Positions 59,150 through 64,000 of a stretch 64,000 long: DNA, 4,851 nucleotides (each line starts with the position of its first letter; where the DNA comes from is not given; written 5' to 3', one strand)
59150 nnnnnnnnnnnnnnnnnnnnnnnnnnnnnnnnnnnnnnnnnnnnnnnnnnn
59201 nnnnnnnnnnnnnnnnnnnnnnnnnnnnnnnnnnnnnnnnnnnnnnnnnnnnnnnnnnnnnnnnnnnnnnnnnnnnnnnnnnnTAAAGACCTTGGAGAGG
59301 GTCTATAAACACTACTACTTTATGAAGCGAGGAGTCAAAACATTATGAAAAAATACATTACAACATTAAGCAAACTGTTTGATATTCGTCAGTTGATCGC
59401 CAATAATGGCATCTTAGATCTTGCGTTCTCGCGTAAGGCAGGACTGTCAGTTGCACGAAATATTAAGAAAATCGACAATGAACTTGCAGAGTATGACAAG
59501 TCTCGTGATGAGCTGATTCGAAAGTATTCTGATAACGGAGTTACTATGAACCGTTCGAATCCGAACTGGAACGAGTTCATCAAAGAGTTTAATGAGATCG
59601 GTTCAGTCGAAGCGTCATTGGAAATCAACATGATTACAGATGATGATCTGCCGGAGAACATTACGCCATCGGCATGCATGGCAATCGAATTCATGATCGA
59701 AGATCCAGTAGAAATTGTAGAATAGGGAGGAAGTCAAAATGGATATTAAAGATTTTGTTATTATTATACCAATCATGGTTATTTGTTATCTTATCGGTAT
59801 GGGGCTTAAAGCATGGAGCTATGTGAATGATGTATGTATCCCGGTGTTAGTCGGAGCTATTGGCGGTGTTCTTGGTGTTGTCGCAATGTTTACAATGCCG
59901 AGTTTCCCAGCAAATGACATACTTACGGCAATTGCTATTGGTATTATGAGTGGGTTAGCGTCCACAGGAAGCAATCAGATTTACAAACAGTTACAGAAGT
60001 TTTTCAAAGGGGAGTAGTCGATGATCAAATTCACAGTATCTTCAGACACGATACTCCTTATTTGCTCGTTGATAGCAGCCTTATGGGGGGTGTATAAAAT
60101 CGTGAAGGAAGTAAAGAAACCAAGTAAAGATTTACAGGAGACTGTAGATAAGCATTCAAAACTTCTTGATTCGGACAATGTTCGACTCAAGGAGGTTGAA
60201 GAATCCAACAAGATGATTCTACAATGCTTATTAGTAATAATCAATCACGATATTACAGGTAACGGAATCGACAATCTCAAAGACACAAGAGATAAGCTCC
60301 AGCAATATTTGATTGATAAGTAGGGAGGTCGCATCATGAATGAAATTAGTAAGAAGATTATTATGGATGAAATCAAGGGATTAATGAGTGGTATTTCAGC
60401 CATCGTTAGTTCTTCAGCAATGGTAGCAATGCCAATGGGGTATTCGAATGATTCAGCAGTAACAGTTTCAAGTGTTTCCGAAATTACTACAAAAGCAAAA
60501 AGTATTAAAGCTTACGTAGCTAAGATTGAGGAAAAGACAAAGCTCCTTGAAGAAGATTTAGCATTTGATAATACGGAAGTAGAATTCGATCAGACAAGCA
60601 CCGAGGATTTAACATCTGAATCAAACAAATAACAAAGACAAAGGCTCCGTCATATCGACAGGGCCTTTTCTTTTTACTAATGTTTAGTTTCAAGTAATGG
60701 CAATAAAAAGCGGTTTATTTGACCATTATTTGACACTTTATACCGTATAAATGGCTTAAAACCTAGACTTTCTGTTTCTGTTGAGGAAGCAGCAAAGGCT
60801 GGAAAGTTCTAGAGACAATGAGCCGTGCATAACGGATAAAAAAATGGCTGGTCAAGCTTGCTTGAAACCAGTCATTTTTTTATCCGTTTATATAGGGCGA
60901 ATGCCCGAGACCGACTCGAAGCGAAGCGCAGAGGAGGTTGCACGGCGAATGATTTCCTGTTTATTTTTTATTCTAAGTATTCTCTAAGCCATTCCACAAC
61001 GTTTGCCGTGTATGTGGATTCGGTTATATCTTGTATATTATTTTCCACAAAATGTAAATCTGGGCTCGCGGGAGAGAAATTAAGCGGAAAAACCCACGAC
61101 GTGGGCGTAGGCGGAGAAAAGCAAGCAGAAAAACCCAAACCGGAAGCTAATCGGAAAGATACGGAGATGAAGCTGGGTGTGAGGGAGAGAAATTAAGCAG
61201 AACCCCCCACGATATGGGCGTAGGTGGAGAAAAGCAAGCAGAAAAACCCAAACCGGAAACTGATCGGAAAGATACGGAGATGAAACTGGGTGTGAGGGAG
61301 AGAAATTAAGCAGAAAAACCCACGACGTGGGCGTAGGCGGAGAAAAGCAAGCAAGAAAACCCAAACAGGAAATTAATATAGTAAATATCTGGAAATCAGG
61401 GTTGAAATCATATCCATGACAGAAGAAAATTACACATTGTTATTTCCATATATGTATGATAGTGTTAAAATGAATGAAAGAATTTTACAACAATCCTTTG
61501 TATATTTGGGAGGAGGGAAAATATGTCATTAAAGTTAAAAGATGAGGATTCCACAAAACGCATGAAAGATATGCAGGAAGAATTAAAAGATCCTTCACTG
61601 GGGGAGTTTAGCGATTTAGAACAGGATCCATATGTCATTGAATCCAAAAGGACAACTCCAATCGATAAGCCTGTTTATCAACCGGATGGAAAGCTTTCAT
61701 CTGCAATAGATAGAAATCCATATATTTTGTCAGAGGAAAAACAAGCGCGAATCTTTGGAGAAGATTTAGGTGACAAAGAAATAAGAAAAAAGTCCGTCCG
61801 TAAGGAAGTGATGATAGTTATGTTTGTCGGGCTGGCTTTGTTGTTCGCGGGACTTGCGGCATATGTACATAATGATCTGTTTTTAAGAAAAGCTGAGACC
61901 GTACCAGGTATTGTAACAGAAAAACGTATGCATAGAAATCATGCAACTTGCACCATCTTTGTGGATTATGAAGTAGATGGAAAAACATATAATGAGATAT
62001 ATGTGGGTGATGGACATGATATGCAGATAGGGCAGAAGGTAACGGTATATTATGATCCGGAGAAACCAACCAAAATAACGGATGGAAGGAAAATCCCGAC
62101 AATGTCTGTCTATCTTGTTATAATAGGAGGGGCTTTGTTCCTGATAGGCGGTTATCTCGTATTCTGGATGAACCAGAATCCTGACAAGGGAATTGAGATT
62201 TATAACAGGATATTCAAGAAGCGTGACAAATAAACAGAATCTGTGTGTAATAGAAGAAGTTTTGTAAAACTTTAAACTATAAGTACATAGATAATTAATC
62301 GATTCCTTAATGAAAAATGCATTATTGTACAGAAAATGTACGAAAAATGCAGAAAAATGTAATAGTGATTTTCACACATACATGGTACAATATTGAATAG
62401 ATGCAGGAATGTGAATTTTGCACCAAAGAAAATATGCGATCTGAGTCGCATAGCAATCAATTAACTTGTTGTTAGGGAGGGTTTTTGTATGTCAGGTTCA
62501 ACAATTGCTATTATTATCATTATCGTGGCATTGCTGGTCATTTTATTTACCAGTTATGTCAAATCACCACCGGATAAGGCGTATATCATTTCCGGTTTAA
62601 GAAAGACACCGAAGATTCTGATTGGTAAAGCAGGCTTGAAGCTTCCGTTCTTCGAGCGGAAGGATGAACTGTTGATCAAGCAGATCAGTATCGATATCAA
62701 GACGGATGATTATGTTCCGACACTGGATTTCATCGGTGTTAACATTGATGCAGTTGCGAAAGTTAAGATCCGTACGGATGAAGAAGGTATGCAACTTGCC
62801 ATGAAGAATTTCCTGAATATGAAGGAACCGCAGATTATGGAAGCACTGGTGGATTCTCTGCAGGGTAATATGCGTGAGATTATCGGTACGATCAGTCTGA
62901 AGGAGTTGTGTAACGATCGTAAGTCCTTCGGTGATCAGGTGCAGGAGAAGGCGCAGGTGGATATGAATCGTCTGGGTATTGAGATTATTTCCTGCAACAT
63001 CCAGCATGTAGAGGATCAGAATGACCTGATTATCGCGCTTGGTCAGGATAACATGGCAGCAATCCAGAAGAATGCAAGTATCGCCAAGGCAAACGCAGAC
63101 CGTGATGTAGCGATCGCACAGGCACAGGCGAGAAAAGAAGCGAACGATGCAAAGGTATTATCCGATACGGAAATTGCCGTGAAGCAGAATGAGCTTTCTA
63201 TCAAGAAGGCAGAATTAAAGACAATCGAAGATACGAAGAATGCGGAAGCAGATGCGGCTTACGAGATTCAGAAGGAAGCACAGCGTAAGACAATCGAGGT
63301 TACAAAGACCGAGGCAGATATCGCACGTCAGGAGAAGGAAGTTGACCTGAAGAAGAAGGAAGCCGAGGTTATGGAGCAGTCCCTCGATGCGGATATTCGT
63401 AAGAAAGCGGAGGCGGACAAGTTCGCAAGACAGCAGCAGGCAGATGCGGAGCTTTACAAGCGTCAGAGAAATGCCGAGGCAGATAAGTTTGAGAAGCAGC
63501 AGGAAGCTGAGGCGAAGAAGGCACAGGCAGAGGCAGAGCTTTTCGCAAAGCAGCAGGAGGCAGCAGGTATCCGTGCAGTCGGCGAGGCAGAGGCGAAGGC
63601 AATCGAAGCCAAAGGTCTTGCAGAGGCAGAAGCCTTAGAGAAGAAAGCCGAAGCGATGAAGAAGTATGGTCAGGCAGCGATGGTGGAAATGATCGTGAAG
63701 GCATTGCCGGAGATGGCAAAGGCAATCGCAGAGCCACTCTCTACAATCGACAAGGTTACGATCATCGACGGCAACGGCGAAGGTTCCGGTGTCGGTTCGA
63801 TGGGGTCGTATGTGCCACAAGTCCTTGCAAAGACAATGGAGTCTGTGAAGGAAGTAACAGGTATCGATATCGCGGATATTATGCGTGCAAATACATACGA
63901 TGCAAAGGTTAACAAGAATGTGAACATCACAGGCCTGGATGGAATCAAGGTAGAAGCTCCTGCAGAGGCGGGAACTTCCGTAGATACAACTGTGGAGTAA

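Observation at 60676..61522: Probable prophage right boundary: strong stem-loop, 2.7 copies of a 115-bp hairpin-containing tandem repeat, then GC-richer host-type genes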

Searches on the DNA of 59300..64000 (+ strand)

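Call 7: search_dna_similar(query=window:59300-64000:+, collection=phages, mode=near)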
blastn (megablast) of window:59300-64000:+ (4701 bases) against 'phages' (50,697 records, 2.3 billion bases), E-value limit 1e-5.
No match.

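Call 12: search_rna_families(source=window, start=60000, end=62600, threshold=evalue, max_evalue=1, show_alignments=3)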
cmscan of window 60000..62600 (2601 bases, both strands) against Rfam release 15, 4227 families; matches with E-value up to 1: 3.
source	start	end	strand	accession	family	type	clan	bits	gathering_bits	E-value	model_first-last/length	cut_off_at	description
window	60821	60899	+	RF03372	mir-5918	Gene; miRNA;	-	26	69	0.063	1-85/85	no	mir-5918 microRNA precursor family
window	60827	60894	+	RF03516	MIR5229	Gene; miRNA;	-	21.1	80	0.45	1-87/87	no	MIR5229 microRNA precursor family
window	60616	60693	-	RF00244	mir-26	Gene; miRNA;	-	18.5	57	0.69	1-81/81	no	mir-26 microRNA precursor family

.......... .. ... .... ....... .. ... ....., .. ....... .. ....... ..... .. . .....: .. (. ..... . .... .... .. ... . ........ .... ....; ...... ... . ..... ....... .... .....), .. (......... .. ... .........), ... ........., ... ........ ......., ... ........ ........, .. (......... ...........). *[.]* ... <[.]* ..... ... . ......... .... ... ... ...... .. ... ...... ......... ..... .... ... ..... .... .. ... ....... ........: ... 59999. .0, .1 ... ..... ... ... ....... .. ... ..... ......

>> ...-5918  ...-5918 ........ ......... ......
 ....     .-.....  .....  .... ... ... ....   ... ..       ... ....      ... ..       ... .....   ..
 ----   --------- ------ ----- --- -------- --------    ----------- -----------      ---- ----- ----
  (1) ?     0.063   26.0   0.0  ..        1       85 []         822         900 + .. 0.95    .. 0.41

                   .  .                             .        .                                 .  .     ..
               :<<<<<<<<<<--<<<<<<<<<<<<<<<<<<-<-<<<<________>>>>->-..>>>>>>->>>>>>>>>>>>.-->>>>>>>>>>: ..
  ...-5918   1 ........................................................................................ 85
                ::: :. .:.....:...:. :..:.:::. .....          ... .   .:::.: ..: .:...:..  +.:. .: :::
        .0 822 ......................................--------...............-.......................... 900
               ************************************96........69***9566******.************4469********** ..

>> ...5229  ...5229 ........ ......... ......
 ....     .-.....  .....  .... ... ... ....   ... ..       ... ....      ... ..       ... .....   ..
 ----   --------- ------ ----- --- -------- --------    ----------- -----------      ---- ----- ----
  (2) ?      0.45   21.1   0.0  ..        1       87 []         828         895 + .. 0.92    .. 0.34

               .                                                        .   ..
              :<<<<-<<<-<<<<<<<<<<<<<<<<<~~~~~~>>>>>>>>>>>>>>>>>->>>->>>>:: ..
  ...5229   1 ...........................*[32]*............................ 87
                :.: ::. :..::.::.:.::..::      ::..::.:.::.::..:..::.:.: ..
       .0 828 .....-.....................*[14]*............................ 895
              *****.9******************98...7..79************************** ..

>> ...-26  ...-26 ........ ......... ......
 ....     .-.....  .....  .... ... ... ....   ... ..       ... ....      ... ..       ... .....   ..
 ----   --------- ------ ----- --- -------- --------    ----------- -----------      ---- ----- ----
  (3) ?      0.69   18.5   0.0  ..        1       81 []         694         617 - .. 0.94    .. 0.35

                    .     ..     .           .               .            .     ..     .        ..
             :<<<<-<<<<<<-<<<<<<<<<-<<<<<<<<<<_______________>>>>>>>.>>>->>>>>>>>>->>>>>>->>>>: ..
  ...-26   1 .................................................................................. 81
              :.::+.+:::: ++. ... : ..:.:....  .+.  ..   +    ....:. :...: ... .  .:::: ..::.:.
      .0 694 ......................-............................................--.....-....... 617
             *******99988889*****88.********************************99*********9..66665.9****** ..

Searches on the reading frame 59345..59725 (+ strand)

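Call 8: search_protein_families(library=pfam, proteins=[window:59345-59725:+], max_evalue=0.01)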
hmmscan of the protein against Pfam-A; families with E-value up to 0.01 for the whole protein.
window:59345-59725:+ (126 aa): 0 families

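Call 69: search_protein_families(library=phrogs, proteins=[window:59345-59725:+], max_evalue=0.001)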
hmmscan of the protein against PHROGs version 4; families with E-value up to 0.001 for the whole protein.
window:59345-59725:+ (126 aa): 1 family
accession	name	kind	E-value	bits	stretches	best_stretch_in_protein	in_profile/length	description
phrog_1401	-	unknown function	6.4e-08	33.6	1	26-120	20-134/140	-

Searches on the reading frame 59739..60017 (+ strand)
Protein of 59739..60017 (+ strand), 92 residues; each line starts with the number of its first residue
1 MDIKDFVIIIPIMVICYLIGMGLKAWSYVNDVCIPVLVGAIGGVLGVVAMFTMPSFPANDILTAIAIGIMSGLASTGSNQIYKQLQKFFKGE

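Call 8: search_protein_families(library=pfam, proteins=[window:59739-60017:+], max_evalue=0.01)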
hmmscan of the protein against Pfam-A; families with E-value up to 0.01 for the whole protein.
window:59739-60017:+ (92 aa): 1 family
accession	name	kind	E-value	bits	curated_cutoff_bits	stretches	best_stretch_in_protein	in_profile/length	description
PF16079.10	Phage_holin_5_2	-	8.9e-25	87.2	29.2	1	12-85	1-76/76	Phage holin family Hol44, in holin superfamily V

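Call 69: search_protein_families(library=phrogs, proteins=[window:59739-60017:+], max_evalue=0.001)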
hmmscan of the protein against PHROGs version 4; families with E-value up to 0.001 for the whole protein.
window:59739-60017:+ (92 aa): 2 families
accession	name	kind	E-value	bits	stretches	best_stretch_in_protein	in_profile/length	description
phrog_1129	-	lysis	5.5e-18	65.8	1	9-87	11-82/86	holin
phrog_1299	-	lysis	2.4e-06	28.2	1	8-83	10-81/100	holin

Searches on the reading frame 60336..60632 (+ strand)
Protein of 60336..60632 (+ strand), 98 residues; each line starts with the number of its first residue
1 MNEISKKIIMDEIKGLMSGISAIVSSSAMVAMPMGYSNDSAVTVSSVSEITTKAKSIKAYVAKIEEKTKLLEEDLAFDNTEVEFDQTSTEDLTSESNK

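Call 8: search_protein_families(library=pfam, proteins=[window:60336-60632:+], max_evalue=0.01)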
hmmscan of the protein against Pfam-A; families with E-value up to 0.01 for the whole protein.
window:60336-60632:+ (98 aa): 1 family
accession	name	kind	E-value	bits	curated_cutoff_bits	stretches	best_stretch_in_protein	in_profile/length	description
PF17701.6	DUF5547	-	0.0065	16.8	25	1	29-94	27-90/122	Family of unknown function (DUF5547)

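Call 69: search_protein_families(library=phrogs, proteins=[window:60336-60632:+], max_evalue=0.001)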
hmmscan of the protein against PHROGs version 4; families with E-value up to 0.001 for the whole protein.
window:60336-60632:+ (98 aa): 1 family
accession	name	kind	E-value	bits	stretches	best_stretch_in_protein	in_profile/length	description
phrog_31922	-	unknown function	0.00096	20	0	2-73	51-121/227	-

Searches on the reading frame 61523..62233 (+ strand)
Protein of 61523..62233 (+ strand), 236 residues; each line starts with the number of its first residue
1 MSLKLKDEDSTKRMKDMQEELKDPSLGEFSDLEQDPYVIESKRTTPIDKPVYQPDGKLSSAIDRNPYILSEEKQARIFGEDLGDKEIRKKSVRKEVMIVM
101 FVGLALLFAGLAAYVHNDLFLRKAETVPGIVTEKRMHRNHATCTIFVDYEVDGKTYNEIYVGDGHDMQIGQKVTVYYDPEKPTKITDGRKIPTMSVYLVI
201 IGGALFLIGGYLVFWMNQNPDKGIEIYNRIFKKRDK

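Call 8: search_protein_families(library=pfam, proteins=[window:61523-62233:+], max_evalue=0.01)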
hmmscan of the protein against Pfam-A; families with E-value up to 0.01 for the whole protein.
window:61523-62233:+ (236 aa): 3 families
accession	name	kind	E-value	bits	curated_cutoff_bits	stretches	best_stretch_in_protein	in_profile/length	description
PF12158.14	DUF3592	-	6.1e-08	33.7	25.3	1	128-184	2-76/84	Domain of unknown function (DUF3592)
PF20712.2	CyanoTRADDas_TM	-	0.0012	19.4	24.3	0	97-133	14-51/68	Cyanobacterial TRADD-N associated 2-Transmembrane domain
PF05255.16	UPF0220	-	0.0041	17.1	25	0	73-113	79-116/166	Uncharacterised protein family (UPF0220)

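Call 16: find_encoding_contigs(protein=window:61523-62233:+, flank=10000, max_places=10)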
Protein window:61523-62233:+ (236 aa): 25 contigs read that carry it; 10 places shown.
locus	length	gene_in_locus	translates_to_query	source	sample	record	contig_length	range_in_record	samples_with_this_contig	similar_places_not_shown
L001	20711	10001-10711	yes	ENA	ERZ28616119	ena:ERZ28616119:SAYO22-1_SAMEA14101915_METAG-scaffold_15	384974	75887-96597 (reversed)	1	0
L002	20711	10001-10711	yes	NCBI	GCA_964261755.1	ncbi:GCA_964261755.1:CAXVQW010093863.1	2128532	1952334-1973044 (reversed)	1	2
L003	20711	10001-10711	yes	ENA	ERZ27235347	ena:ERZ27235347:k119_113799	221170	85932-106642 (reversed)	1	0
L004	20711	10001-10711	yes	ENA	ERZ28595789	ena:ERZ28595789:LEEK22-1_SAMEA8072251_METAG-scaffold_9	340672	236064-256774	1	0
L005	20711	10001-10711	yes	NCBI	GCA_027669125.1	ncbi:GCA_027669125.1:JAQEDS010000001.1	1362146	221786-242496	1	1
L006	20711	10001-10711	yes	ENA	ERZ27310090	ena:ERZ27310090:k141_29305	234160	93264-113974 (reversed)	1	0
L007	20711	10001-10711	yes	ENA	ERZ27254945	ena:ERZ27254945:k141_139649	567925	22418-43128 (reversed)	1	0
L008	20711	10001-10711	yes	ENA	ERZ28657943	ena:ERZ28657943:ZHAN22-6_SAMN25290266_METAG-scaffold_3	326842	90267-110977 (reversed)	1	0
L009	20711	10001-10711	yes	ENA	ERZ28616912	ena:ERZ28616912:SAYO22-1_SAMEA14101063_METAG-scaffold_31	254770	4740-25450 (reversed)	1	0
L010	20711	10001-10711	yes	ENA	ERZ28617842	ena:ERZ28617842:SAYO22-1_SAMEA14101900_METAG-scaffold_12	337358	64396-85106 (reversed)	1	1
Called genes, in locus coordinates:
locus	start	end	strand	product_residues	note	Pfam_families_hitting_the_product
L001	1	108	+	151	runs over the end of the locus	PF22811:Zn_ribbon_NrdR, PF03477:ATP-cone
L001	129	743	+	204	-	PF01205:Impact_N, PF09186:DUF1949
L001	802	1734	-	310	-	PF12698:ABC2_membrane_3 (weak)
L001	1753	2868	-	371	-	PF12698:ABC2_membrane_3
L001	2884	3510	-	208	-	PF00005:ABC_tran, PF13304:AAA_21 (faint)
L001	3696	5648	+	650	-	PF00015:MCPsignal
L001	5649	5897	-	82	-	-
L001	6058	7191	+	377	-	PF01702:TGT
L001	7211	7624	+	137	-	PF02699:YajC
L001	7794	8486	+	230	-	-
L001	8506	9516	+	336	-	PF14057:GGGtGRT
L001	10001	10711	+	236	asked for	PF12158:DUF3592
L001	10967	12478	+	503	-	PF01145:Band_7, PF15975:Flot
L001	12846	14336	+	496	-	PF00990:GGDEF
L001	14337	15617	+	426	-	PF01547:SBP_bac_1, PF13416:SBP_bac_8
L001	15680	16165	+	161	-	-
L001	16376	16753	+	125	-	PF03788:LrgA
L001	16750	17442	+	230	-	PF04172:LrgB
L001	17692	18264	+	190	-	PF13189:Cytidylate_kin2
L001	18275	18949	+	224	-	PF00392:GntR, PF07729:FCD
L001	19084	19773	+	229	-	PF00119:ATP-synt_A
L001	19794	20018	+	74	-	PF00137:ATP-synt_C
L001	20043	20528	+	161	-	PF00430:ATP-synt_B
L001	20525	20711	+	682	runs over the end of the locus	PF00213:OSCP, PF02874:ATP-synt_ab_N, PF00006:ATP-synt_ab, PF00306:ATP-synt_ab_C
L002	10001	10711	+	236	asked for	PF12158:DUF3592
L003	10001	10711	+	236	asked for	PF12158:DUF3592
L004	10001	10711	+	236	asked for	PF12158:DUF3592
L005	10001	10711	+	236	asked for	PF12158:DUF3592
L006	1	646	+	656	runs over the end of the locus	-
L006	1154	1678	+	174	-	-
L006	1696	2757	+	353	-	PF03235:GmrSD_N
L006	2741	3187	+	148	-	PF12957:DUF3846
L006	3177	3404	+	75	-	PF14192:DUF4314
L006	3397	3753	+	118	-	-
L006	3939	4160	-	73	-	PF13443:HTH_26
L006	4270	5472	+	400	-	-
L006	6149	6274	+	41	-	-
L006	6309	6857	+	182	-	PF00239:Resolvase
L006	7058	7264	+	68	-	-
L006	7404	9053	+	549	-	-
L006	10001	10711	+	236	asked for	PF12158:DUF3592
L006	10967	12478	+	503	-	PF01145:Band_7, PF15975:Flot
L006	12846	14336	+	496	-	PF00990:GGDEF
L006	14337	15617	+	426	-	PF01547:SBP_bac_1, PF13416:SBP_bac_8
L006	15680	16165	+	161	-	-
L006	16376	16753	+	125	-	PF03788:LrgA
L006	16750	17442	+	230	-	PF04172:LrgB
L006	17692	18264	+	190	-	PF13189:Cytidylate_kin2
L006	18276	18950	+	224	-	PF00392:GntR, PF07729:FCD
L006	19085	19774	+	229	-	PF00119:ATP-synt_A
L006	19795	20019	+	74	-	PF00137:ATP-synt_C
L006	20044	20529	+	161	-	-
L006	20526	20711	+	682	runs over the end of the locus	PF00213:OSCP, PF02874:ATP-synt_ab_N, PF00006:ATP-synt_ab, PF00306:ATP-synt_ab_C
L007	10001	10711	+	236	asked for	PF12158:DUF3592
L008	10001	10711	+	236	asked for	PF12158:DUF3592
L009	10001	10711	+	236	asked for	PF12158:DUF3592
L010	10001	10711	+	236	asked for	PF12158:DUF3592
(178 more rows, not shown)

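Call 67: search_protein_families(library=pfam, proteins=[L006:7404-9053:+, L001:8506-9516:+], max_evalue=0.001)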
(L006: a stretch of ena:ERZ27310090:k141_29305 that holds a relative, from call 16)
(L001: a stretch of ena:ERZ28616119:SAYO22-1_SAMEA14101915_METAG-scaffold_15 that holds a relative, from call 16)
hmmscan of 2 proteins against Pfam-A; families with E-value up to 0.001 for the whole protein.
L006:7404-9053:+ (549 aa): 0 families

L001:8506-9516:+ (336 aa): 1 family
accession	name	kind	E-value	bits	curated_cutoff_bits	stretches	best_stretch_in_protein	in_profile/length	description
PF14057.11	GGGtGRT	-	3.3e-195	647.9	27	1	4-330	1-327/327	GGGtGRT protein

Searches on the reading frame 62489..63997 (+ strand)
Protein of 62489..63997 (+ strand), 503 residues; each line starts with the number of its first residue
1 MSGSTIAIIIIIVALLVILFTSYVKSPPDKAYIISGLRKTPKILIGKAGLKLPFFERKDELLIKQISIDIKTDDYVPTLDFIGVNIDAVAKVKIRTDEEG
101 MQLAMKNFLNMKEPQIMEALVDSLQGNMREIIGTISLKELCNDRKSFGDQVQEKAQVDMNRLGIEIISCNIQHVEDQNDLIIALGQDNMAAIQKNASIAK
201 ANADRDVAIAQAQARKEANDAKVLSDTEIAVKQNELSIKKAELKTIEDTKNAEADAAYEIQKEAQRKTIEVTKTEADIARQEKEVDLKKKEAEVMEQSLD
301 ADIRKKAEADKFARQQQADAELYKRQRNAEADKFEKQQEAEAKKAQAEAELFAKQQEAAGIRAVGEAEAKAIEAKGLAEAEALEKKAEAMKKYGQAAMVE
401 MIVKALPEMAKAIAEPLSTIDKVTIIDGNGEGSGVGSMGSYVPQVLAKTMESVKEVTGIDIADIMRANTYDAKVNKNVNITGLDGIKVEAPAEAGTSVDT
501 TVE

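Call 8: search_protein_families(library=pfam, proteins=[window:62489-63997:+], max_evalue=0.01)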
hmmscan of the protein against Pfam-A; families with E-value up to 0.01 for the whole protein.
window:62489-63997:+ (503 aa): 2 families
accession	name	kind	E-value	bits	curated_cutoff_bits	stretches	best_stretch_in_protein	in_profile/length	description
PF01145.31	Band_7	-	1.3e-18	68.1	23.6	1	47-204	22-175/176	SPFH domain / Band 7 family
PF15975.10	Flot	-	5.9e-08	33.3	27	1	366-449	10-105/124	Flotillin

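Call 15: search_dna_similar(query=window:62489-63997:+, collection=phages, mode=protein, max_rows=15)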
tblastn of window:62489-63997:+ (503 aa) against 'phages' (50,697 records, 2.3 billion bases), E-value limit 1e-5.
Records with a match: 8; places in all: 8; records where one place covers at least 80% of the query: 2.
Best place of each record, by identity: 60-80% 1; <60% 7.
By first word of the organism name: Bacteriophage 5; Enterococcus 2; Listeria 1.
By host as written in the record: - 6; Enterococcus faecalis 1; Listeria monocytogenes 1.
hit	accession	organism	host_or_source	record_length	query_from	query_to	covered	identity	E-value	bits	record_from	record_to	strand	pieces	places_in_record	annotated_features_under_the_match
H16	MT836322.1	Bacteriophage sp.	human fecal samples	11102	21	425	81%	63.0%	1e-122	401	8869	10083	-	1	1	record has no annotation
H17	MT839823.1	Bacteriophage sp.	human fecal samples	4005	22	425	80%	54.7%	3e-100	333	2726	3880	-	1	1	record has no annotation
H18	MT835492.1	Bacteriophage sp.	human fecal samples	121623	21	482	79%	50.4%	2e-92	392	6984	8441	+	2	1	record has no annotation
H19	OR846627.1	Enterococcus phage Efs 1-1-1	Enterococcus faecalis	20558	21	485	78%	31.1%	8e-35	204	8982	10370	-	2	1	record has no annotation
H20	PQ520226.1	Enterococcus phage IME_EF3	-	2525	28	485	77%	31.3%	3e-34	201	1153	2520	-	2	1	record has no annotation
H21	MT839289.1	Bacteriophage sp.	human fecal samples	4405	270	483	43%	54.7%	1e-34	144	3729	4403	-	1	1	record has no annotation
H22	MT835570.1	Bacteriophage sp.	human fecal samples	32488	22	325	60%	27.8%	8e-23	108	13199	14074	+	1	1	record has no annotation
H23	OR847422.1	Listeria phage LM 4-11-1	Listeria monocytogenes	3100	124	324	40%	35.1%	6e-26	117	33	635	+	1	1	record has no annotation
